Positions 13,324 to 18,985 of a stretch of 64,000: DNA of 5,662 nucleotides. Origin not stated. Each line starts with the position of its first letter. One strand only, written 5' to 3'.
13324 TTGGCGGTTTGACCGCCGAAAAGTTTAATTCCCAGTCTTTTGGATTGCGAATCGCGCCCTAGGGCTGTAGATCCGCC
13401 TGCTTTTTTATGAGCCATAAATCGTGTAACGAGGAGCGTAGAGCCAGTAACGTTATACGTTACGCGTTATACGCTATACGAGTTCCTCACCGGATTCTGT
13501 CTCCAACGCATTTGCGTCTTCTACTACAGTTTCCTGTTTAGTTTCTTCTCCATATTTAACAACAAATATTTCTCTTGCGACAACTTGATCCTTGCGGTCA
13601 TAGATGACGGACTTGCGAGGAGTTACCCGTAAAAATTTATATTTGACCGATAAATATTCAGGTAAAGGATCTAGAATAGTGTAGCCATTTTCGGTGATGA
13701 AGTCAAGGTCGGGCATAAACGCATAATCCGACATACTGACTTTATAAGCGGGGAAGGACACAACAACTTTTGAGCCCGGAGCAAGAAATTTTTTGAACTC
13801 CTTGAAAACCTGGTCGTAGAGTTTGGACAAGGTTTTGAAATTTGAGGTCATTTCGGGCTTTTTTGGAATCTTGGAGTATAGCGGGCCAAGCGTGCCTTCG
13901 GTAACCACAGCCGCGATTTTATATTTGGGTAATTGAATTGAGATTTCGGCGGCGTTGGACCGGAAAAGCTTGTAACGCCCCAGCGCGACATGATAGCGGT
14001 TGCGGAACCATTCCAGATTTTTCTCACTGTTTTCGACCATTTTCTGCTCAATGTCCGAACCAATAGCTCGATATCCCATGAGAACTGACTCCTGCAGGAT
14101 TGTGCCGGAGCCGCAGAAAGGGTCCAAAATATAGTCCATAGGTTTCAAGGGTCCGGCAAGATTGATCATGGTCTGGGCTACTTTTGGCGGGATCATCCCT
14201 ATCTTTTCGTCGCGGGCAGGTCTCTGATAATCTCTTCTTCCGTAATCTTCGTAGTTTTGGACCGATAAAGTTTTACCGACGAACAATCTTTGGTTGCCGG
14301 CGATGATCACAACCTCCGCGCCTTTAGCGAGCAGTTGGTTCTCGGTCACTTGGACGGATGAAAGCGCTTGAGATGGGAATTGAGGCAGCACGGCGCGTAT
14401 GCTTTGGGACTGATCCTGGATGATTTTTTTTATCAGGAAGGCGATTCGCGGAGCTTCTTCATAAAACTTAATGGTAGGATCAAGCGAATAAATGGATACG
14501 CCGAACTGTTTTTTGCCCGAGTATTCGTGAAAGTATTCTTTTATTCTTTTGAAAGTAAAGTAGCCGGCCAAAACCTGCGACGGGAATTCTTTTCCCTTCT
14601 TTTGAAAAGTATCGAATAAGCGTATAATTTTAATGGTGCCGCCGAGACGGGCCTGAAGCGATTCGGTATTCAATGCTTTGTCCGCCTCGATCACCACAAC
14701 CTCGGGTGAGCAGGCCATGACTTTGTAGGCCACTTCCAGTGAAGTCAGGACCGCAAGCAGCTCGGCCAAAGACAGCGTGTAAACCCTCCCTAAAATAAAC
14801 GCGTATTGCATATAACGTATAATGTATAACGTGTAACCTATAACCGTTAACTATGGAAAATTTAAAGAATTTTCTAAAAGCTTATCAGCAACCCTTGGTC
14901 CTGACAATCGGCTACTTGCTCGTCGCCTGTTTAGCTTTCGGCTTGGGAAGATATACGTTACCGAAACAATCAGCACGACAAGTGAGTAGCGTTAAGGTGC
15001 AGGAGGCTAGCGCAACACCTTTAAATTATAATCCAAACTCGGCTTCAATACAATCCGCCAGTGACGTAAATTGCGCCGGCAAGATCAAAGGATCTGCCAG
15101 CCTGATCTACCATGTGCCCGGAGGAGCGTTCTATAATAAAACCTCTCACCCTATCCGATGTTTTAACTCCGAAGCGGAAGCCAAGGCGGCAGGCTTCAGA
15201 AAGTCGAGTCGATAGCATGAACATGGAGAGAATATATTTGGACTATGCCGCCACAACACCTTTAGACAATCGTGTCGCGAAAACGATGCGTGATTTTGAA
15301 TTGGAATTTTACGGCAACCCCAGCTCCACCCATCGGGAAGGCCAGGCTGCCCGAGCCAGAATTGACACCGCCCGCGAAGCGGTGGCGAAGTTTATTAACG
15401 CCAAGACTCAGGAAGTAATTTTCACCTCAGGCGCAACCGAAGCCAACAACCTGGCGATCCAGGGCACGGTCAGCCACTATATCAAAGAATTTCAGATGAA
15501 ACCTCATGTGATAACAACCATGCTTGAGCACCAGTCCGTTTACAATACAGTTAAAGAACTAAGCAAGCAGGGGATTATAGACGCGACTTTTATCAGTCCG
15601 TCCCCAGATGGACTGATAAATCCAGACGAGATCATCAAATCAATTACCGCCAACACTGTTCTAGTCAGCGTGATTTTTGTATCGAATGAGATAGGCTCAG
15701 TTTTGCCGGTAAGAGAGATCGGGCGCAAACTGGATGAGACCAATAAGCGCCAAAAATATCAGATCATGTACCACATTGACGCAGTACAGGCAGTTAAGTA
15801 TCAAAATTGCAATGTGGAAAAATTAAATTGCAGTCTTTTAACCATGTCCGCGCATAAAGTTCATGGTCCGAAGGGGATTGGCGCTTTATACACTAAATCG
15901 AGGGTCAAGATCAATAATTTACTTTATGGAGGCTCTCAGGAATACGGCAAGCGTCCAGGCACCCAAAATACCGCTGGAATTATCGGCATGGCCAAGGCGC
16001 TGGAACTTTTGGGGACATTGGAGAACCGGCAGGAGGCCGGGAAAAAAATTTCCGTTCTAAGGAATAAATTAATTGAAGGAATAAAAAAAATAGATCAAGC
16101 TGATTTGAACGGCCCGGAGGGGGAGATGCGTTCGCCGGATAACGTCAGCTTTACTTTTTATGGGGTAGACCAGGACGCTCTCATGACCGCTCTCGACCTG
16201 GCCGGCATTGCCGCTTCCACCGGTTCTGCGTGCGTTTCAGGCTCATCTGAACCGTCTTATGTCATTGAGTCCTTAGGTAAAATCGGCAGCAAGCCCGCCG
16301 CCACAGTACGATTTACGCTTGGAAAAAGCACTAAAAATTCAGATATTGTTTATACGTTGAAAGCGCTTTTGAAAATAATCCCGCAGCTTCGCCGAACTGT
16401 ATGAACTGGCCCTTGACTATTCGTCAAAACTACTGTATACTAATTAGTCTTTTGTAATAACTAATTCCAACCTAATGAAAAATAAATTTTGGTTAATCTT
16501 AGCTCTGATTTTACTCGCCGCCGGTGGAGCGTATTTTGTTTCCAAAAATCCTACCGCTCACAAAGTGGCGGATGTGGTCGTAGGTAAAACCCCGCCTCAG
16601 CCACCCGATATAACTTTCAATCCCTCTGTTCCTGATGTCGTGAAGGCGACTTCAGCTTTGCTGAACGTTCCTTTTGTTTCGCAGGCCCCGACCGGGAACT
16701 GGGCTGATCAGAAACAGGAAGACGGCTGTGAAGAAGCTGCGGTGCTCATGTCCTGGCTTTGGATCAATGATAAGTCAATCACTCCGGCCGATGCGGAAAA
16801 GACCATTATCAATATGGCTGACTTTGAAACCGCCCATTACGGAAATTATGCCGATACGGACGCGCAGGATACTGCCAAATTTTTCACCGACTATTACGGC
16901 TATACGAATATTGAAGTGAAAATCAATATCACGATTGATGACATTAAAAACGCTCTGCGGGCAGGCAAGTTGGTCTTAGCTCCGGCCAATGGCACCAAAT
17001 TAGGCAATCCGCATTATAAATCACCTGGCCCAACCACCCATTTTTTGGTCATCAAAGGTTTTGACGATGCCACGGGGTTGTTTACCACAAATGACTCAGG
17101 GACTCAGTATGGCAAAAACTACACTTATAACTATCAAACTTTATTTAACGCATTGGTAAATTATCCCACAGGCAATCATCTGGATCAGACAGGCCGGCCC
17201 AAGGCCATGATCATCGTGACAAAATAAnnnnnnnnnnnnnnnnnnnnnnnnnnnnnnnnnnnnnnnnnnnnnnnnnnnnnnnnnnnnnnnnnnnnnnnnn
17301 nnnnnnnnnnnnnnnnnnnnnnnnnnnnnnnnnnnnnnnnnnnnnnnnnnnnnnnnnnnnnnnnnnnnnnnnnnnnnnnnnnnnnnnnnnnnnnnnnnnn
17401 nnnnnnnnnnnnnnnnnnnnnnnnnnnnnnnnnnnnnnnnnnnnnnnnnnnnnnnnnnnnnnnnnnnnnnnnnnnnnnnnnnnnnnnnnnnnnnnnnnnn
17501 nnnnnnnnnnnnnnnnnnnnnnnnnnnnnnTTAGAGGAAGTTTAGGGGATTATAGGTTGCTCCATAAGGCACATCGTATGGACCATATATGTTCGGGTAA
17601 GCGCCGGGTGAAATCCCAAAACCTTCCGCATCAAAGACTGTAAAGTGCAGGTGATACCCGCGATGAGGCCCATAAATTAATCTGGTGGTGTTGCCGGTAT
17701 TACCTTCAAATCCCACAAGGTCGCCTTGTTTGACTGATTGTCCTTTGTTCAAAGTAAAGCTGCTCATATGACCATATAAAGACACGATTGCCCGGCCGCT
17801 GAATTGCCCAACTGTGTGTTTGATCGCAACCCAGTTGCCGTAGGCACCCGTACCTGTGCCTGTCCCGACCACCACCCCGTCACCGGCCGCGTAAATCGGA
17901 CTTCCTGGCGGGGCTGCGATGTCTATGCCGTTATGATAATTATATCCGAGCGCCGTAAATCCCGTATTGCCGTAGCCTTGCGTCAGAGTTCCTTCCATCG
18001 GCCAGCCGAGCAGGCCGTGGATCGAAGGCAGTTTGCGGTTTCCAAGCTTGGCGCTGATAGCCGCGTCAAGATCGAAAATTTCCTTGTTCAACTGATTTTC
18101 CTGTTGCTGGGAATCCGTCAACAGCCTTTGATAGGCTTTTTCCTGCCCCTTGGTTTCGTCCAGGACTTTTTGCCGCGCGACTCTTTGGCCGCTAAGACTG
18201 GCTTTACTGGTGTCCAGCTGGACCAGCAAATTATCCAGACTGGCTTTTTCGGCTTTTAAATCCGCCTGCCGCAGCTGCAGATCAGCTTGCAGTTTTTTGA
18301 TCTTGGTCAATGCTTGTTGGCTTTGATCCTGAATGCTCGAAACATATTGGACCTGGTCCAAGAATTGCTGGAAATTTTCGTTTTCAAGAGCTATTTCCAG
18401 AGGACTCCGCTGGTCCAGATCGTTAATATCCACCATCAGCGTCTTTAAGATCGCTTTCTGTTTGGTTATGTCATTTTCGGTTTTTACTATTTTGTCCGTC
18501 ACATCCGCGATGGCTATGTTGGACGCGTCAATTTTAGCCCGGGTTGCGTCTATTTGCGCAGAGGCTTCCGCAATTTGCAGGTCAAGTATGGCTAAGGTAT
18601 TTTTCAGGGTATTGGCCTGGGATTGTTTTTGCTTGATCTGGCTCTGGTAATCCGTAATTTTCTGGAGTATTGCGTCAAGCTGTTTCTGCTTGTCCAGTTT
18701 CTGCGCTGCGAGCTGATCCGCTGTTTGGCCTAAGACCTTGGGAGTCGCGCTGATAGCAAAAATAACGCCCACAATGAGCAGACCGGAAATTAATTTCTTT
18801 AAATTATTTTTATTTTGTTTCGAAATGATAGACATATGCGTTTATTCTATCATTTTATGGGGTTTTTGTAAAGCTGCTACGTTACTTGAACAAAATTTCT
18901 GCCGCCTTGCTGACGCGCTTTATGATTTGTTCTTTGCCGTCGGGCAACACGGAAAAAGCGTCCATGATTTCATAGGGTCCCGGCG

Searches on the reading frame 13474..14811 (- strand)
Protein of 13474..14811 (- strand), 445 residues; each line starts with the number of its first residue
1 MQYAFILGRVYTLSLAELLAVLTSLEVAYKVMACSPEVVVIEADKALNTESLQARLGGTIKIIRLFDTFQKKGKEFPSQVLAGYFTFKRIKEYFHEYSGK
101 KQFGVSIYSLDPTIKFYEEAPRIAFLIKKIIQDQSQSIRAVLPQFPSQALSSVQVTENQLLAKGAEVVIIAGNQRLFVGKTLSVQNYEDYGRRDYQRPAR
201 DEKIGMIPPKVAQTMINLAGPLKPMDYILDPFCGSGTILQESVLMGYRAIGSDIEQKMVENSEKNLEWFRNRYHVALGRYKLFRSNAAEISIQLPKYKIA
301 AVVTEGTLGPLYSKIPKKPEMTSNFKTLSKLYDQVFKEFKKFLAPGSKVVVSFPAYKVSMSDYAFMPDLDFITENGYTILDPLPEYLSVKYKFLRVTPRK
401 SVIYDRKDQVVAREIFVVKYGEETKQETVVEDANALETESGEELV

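Call 61: search_protein_families(library=pfam, proteins=[window:13474-14811:-], max_evalue=0.001)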
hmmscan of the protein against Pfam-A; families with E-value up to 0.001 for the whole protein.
window:13474-14811:- (445 aa): 3 families
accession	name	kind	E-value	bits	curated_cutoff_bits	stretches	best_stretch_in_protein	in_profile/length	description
PF01170.24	UPF0020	-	4.4e-12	46.6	22.3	1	202-357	7-170/197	RMKL-like, methyltransferase domain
PF01555.25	N6_N4_Mtase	-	2.5e-09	37.8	26.7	1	206-263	165-220/221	DNA methylase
PF13847.12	Methyltransf_31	-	0.00068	19.8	27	0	228-355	7-113/145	Methyltransferase domain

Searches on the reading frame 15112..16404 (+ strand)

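Call 61: search_protein_families(library=pfam, proteins=[window:15112-16404:+], max_evalue=0.001)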
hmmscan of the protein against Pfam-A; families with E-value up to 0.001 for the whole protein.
window:15112-16404:+ (430 aa): 1 family
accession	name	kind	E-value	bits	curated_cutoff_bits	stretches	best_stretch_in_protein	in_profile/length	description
PF00266.25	Aminotran_5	-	5.3e-76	256.4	21.5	1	41-412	1-368/371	Aminotransferase class-V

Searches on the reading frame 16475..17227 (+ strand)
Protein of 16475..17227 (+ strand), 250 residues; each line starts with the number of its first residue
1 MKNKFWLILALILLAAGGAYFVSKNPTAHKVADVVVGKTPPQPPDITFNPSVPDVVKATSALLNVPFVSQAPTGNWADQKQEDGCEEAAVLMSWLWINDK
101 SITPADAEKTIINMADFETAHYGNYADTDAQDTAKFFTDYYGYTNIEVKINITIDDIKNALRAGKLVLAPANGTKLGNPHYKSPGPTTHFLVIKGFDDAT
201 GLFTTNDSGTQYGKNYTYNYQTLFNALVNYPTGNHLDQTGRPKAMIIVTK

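Call 61: search_protein_families(library=pfam, proteins=[window:16475-17227:+], max_evalue=0.001)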
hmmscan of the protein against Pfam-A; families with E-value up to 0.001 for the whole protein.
window:16475-17227:+ (250 aa): 1 family
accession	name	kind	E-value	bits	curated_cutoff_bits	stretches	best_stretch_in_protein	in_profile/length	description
PF13529.12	Peptidase_C39_2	-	2.3e-12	48.1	24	1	63-208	1-142/143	Peptidase_C39 like family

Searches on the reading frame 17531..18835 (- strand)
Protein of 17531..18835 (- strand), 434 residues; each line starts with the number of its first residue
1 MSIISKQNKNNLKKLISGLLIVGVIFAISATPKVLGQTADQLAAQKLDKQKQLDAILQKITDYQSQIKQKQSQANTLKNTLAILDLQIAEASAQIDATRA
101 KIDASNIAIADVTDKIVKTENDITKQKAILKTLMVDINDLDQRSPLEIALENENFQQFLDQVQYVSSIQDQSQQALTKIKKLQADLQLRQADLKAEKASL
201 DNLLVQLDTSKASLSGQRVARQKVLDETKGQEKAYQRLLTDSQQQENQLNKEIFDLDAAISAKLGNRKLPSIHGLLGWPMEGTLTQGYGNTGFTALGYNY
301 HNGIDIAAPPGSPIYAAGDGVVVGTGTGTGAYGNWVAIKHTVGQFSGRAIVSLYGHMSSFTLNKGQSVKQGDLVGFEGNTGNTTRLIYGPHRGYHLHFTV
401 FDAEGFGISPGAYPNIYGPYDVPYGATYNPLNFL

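Call 61: search_protein_families(library=pfam, proteins=[window:17531-18835:-], max_evalue=0.001)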
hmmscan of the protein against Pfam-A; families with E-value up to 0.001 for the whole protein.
window:17531-18835:- (434 aa): 1 family
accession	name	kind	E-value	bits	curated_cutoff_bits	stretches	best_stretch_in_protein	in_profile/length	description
PF01551.29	Peptidase_M23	-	2.9e-24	85.5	28.7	1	300-401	2-88/96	Peptidase family M23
